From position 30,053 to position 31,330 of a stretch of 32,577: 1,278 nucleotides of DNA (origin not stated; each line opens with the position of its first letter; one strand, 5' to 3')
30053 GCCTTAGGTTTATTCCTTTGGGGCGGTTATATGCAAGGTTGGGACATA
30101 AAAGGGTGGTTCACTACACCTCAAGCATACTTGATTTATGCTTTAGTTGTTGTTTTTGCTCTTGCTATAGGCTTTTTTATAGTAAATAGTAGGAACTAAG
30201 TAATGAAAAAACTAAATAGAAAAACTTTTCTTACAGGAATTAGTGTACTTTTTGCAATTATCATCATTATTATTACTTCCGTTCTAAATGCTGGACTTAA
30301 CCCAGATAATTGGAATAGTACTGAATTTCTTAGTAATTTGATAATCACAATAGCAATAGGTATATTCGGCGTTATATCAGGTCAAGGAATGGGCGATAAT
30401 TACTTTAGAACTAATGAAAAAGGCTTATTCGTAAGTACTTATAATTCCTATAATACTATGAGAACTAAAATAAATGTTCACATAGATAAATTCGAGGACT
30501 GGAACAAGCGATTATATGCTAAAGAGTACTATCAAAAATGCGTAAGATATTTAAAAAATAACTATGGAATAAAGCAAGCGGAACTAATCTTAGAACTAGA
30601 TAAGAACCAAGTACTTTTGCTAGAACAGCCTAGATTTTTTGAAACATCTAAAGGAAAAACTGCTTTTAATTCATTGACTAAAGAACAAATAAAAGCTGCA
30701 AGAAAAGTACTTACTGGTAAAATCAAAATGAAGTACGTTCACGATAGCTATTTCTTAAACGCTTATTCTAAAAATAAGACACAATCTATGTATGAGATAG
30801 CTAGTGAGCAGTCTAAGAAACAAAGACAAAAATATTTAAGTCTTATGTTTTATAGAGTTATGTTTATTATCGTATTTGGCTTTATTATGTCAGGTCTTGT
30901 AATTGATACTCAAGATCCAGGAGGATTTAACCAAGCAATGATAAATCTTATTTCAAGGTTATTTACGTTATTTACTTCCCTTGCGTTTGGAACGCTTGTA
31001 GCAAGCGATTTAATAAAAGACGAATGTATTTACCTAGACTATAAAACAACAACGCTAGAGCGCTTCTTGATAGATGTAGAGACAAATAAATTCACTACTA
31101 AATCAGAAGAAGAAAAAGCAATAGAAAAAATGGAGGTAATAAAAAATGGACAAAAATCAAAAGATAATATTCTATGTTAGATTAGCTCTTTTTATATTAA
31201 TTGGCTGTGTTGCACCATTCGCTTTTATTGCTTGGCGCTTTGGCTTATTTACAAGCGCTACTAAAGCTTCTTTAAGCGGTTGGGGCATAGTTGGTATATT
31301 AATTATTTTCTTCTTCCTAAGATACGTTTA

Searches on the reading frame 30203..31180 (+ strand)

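Call 23: search_protein_families(library=pfam, proteins=[window:30203-31180:+], max_evalue=0.01)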
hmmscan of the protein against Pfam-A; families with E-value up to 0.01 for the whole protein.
window:30203-31180:+ (325 aa): 2 families
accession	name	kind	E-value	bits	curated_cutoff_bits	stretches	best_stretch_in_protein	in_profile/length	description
PF00324.27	AA_permease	-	0.0032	16.7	24.6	0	9-58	403-456/470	Amino acid permease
PF02554.20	CstA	-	0.0053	15.9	27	0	169-233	88-154/560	Carbon starvation protein CstA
